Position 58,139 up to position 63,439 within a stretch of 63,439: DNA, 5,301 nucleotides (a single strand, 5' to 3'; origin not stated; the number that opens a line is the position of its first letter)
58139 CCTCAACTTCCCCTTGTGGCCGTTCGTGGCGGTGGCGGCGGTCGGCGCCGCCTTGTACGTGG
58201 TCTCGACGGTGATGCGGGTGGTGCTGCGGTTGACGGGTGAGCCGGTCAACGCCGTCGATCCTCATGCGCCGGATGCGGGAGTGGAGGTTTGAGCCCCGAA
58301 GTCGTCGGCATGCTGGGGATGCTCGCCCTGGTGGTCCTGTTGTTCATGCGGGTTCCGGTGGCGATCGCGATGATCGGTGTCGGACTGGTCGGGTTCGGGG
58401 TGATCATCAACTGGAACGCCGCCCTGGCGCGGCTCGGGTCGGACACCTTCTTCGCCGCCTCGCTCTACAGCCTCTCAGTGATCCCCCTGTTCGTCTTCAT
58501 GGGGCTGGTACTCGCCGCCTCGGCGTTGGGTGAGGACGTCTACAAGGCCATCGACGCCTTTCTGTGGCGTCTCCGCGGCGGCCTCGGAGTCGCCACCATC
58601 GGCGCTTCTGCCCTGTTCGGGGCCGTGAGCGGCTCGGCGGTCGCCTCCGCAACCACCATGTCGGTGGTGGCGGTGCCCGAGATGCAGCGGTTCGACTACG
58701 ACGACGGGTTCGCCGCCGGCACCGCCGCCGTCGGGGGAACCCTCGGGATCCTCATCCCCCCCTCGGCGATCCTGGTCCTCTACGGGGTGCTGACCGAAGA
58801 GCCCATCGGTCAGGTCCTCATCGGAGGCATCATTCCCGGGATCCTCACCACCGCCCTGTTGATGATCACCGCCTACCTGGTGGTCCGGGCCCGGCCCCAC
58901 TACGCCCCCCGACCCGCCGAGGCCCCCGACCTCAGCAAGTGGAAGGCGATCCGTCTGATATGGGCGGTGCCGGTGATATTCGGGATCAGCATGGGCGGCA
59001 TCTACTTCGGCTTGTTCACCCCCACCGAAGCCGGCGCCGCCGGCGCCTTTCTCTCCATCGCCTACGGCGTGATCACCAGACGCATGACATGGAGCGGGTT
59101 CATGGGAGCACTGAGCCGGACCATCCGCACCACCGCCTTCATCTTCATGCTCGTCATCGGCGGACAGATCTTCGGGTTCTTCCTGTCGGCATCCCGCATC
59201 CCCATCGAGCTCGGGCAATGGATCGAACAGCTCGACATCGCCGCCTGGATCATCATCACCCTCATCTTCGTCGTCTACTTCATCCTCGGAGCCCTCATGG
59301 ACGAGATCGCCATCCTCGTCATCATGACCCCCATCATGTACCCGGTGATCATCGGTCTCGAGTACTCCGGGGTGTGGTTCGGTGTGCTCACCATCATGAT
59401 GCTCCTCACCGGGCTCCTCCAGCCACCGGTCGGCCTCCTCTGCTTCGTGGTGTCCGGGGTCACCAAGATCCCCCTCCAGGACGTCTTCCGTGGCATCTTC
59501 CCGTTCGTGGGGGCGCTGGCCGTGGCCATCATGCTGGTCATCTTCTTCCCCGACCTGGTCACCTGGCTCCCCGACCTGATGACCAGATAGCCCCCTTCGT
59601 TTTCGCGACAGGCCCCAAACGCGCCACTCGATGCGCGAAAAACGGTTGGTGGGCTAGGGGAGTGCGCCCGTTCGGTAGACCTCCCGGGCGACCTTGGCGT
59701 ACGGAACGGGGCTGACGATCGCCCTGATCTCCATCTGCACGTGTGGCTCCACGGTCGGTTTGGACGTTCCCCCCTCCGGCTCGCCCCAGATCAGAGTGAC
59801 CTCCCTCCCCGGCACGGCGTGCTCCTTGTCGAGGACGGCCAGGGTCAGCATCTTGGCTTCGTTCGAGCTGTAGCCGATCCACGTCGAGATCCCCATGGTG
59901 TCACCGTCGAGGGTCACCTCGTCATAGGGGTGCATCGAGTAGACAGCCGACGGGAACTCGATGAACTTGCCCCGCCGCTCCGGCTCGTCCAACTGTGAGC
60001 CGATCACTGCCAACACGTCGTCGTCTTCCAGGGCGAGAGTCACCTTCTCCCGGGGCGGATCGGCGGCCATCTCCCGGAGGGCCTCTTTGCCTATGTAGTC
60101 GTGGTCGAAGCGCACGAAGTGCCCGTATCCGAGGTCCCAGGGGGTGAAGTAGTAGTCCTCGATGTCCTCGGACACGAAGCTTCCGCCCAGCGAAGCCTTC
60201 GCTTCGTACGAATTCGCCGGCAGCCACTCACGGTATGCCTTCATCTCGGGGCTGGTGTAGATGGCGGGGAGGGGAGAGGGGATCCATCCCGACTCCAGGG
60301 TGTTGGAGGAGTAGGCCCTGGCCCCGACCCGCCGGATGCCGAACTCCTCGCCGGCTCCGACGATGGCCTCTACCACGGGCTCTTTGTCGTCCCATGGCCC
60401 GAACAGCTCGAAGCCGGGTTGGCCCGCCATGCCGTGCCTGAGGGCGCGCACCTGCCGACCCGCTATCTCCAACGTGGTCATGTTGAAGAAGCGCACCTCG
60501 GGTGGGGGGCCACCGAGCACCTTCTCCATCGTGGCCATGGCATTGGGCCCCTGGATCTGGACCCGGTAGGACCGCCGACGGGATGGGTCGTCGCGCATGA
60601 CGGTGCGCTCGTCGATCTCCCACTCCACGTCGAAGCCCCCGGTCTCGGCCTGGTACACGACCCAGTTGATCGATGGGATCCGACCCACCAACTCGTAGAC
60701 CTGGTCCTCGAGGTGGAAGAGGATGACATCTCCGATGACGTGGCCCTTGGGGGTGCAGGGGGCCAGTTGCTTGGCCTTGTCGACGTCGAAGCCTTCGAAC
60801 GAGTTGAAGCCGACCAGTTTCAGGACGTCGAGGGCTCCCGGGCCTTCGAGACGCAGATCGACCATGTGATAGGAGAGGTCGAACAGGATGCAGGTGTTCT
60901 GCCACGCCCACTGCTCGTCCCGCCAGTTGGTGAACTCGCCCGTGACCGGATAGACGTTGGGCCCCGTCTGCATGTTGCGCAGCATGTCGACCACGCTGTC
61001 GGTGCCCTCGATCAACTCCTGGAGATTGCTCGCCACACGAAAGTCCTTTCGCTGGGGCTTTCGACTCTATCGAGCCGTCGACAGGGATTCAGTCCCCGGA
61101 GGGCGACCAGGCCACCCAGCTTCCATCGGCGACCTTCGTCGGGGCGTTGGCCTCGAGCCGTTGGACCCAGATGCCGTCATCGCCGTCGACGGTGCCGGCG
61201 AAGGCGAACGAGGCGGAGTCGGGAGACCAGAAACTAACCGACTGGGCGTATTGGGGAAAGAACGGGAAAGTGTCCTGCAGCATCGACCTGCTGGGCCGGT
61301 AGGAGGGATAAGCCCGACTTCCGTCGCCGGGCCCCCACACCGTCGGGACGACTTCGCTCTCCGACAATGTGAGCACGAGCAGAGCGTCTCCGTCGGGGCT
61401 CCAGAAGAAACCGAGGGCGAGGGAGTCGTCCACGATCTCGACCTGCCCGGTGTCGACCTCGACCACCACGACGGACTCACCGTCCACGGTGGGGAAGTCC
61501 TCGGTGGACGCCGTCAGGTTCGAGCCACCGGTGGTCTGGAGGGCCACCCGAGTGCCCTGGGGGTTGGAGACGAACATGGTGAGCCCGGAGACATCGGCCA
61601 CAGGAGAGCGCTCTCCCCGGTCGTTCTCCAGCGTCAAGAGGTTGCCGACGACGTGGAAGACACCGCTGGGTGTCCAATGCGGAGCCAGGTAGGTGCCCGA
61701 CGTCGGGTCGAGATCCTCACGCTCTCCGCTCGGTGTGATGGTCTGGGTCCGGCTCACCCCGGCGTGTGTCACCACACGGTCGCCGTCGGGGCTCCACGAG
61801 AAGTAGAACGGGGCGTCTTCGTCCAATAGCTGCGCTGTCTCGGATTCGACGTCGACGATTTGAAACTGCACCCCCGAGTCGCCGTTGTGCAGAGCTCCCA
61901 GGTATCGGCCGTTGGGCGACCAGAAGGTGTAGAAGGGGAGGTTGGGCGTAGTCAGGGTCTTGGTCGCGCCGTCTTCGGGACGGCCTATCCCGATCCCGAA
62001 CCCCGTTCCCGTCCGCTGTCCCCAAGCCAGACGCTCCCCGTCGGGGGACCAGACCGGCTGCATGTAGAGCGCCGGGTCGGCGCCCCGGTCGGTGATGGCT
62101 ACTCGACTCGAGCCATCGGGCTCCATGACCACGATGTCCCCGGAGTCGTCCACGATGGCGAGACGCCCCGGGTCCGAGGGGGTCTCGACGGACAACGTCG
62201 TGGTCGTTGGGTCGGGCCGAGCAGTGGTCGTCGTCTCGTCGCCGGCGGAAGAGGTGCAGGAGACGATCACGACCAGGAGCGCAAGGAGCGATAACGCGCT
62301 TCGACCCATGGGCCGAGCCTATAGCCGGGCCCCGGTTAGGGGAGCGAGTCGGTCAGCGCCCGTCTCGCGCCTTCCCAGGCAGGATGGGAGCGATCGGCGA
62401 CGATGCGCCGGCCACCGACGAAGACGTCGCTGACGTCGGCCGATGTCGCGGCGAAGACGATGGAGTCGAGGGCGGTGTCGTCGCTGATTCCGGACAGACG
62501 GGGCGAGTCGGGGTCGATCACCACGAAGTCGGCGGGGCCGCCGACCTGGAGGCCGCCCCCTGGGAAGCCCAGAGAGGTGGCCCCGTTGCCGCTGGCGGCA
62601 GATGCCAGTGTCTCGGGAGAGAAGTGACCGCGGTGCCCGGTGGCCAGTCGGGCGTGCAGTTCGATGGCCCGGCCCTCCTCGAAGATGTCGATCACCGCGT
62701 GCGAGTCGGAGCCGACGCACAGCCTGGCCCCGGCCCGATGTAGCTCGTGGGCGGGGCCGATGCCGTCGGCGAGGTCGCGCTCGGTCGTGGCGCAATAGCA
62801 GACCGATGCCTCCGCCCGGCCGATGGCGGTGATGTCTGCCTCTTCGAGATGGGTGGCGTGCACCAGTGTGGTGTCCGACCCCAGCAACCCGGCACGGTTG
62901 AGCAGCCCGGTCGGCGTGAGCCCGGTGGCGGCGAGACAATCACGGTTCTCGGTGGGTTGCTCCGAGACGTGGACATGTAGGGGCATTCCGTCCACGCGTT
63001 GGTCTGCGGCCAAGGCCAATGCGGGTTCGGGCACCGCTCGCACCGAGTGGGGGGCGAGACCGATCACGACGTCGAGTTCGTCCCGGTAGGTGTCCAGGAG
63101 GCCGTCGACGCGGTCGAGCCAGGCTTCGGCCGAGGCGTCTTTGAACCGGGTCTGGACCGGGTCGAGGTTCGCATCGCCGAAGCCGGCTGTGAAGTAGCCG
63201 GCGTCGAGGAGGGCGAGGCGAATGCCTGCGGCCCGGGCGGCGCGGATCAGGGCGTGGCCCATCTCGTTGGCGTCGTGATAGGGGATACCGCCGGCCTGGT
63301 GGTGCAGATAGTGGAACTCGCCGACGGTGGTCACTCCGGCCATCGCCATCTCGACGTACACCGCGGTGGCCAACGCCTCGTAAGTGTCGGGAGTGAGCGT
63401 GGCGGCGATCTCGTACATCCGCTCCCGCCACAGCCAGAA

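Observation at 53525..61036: Possible SAM-gated methyl-harvesting locus: two LigM/DesA-like THF demethylases flanking a riboswitch-controlled gene and a TRAP transporter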

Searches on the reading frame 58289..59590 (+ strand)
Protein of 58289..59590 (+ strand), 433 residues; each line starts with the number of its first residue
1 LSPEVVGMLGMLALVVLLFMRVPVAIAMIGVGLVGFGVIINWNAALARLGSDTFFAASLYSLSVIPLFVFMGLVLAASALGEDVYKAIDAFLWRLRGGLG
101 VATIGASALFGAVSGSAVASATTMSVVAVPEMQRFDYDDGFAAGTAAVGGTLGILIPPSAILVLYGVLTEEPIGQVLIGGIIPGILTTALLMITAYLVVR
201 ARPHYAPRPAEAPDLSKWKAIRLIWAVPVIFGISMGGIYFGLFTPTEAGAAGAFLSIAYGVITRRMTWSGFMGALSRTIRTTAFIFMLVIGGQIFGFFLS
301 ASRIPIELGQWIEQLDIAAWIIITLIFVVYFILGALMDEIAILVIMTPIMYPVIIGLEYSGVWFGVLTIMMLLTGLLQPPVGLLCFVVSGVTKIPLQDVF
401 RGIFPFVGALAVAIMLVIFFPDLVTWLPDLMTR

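Call 3: search_protein_families(library=pfam, proteins=[window:58289-59590:+])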
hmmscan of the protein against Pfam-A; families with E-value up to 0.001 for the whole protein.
window:58289-59590:+ (433 aa): 1 family
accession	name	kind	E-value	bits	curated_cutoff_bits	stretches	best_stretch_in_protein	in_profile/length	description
PF06808.19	DctM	-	8.9e-85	285.4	23.8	1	12-422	2-412/413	Tripartite ATP-independent periplasmic transporter, DctM component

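Call 4: search_protein_families(library=ncbifam, proteins=[window:58289-59590:+])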
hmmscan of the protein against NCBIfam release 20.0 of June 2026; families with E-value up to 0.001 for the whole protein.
window:58289-59590:+ (433 aa): 3 families
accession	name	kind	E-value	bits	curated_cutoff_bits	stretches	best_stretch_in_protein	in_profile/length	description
TIGR00786.1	dctM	subfamily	2e-87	293.6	268.45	1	22-428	2-405/405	TRAP transporter large permease subunit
NF011634.1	PRK15060.1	equivalog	6e-46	157.3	800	1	20-425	16-418/425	2,3-diketo-L-gulonate TRAP transporter large permease YiaN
TIGR02123.1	TRAP_fused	subfamily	1.7e-14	53.5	320.65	1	17-396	122-507/615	TRAP transporter fused permease subunit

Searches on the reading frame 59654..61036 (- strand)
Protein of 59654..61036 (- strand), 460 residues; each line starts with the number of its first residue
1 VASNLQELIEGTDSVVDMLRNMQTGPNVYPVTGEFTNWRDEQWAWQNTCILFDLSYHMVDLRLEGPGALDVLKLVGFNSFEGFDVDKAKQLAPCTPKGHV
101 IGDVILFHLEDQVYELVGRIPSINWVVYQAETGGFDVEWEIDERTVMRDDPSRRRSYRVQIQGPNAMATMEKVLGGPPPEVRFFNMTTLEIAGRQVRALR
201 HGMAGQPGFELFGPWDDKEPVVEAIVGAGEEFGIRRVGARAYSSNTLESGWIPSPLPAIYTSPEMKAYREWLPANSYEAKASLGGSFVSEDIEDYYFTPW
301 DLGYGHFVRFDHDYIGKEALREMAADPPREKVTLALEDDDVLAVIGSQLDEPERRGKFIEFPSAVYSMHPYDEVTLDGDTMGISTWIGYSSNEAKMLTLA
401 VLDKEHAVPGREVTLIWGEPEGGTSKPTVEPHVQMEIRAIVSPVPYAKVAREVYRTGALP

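Call 3: search_protein_families(library=pfam, proteins=[window:59654-61036:-])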
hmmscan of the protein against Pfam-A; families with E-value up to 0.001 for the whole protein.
window:59654-61036:- (460 aa): 1 family
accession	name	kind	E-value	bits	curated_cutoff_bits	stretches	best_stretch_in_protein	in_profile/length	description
PF01571.26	GCV_T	-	1.7e-36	126.2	25.6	1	34-252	23-235/255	Aminomethyltransferase folate-binding domain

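Call 4: search_protein_families(library=ncbifam, proteins=[window:59654-61036:-])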
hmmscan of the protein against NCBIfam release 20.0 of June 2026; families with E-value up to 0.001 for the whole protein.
window:59654-61036:- (460 aa): 8 families
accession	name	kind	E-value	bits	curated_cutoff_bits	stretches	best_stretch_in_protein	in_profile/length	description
NF047633.1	SyrngDmethDesA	equivalog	7.3e-238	789.5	800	1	4-454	1-451/453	syringate O-demethylase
NF047885.1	VanMgalDeMLigM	equivalog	6.2e-181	602.3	580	1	5-457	1-456/461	vanillate/3-O-methylgallate O-demethylase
NF001567.0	PRK00389.1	subfamily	1.9e-20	73.1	300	1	34-242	30-225/359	glycine cleavage system aminomethyltransferase GcvT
NF053776.1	TmaoDeMthMsil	equivalog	8e-15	54.4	1100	1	40-252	420-630/763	trimethylamine N-oxide demethylase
NF009133.0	PRK12486.1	equivalog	1.3e-14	53.9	410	1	50-235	56-230/369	dimethylsulfoniopropionate demethylase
TIGR00528.1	gcvT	equivalog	1.7e-11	43.6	235.85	1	35-250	29-233/362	glycine cleavage system aminomethyltransferase GcvT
TIGR01372.1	soxA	subfamily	1.9e-07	29.3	1164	1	29-251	635-857/996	sarcosine oxidase subunit alpha family protein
NF010093.0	PRK13579.1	equivalog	2.6e-07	29.8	459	1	47-250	50-237/371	glycine cleavage system aminomethyltransferase GcvT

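Call 50: search_solved_structures(query=window:59654-61036:-, max_evalue=1e-10)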
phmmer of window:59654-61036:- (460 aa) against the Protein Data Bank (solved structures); distinct sequences matched with E-value up to 1e-10: 3.
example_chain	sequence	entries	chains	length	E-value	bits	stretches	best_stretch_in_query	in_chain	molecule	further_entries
5x1i_A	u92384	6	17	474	4.9e-152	510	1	3-457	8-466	Vanillate/3-O-methylgallate O-demethylase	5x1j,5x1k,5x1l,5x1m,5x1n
5tl4_A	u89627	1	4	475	5.1e-152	509.9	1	3-457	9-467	Vanillate/3-O-methylgallate O-demethylase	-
1woo_A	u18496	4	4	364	4.1e-11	45.3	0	36-231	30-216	Aminomethyltransferase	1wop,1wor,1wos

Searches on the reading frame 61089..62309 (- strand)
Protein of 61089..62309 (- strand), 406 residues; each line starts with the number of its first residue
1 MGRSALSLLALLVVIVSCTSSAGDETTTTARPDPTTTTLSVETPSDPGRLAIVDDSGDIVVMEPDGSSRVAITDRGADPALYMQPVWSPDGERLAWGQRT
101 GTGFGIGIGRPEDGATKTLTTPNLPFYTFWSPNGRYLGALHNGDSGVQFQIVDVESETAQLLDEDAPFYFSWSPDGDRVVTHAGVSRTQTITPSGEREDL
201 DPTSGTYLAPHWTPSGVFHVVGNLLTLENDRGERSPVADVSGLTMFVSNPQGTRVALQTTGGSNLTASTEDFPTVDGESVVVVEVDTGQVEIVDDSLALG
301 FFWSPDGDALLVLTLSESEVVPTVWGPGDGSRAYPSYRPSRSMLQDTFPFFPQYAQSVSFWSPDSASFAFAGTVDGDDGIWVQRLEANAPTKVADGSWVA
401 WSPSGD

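Call 3: search_protein_families(library=pfam, proteins=[window:61089-62309:-])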
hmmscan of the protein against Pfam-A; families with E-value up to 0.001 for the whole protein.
window:61089-62309:- (406 aa): 2 families
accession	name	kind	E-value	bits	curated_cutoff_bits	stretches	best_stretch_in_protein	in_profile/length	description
PF07676.18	PD40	-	2.3e-09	37.4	20.9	0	83-96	12-25/38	WD40-like Beta Propeller Repeat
PF00930.27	DPPIV_N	-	0.00094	18.4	22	0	300-321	105-126/354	Dipeptidyl peptidase IV (DPP IV) N-terminal region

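Call 4: search_protein_families(library=ncbifam, proteins=[window:61089-62309:-])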
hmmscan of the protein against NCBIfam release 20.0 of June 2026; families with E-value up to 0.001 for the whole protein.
window:61089-62309:- (406 aa): 3 families
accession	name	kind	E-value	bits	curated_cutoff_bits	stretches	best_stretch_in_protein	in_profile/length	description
TIGR02800.1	propeller_TolB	equivalog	2.7e-10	39.8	343.15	1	59-164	173-276/418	Tol-Pal system beta propeller repeat protein TolB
NF033523.0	lasso_peptidase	equivalog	3e-07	29.6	400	0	46-120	58-128/638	Atxe2 family lasso peptide isopeptidase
NF002183.0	PRK01029.1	equivalog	0.00064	18.9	405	0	357-403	330-376/429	Tol-Pal system protein TolB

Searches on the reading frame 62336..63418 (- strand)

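Call 3: search_protein_families(library=pfam, proteins=[window:62336-63418:-])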
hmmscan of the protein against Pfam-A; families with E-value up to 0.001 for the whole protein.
window:62336-63418:- (360 aa): 2 families
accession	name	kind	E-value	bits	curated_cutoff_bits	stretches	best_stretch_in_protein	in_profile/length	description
PF01979.26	Amidohydro_1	-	1.7e-36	126.6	25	1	8-338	29-344/345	Amidohydrolase family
PF07969.17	Amidohydro_3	-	8.1e-13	49.1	29.7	1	5-304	150-447/472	Amidohydrolase family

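Call 4: search_protein_families(library=ncbifam, proteins=[window:62336-63418:-])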
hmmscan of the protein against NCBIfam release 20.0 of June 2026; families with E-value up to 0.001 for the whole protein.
window:62336-63418:- (360 aa): 24 families
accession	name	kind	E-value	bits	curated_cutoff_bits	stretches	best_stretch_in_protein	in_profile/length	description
NF006681.0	PRK09229.1-2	equivalog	6.3e-144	480.1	362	1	1-358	85-443/451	formimidoylglutamate deiminase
TIGR02022.1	hutF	equivalog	1.1e-117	393.6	413.05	1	1-356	86-447/455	formimidoylglutamate deiminase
NF006684.0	PRK09229.1-5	equivalog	2e-90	303.8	525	1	1-353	86-444/456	formimidoylglutamate deiminase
NF006683.0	PRK09229.1-4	equivalog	1.4e-75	255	654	1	1-356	90-449/457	formimidoylglutamate deiminase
NF006682.0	PRK09229.1-3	equivalog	2.5e-73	247.3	637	1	1-357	85-447/454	formimidoylglutamate deiminase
NF006680.0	PRK09229.1-1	equivalog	3e-67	227.3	810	1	1-351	90-447/460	formimidoylglutamate deiminase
NF006055.0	PRK08203.1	equivalog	2.5e-37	128.5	532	1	1-345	94-431/455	8-oxoguanine deaminase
NF006549.0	PRK09045.1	equivalog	5.9e-32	110.9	540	1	96-344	167-419/444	TRZ/ATZ family hydrolase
NF009059.0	PRK12393.1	equivalog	3.5e-31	108.4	543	1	2-343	96-434/460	amidohydrolase family protein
NF005211.0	PRK06687.1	equivalog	4e-27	95.1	703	1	116-342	180-411/419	TRZ/ATZ family protein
NF004701.0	PRK06038.1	equivalog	1.1e-23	83.6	609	1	119-343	179-405/432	N-ethylammeline chlorohydrolase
NF005557.0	PRK07228.1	equivalog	1.4e-23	83.3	522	1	101-345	166-418/445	5'-deoxyadenosine deaminase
NF006252.0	PRK08393.1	equivalog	1.3e-20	73.9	617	1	144-343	202-402/424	N-ethylammeline chlorohydrolase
NF004801.0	PRK06151.1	subfamily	1.4e-18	67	416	1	23-345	116-443/491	chlorohydrolase family protein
NF012037.0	PRK15493.1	equivalog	4.8e-18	65.2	779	1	111-342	175-411/435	bifunctional S-methyl-5'-thioadenosine deaminase/S-adenosylhomocysteine deaminase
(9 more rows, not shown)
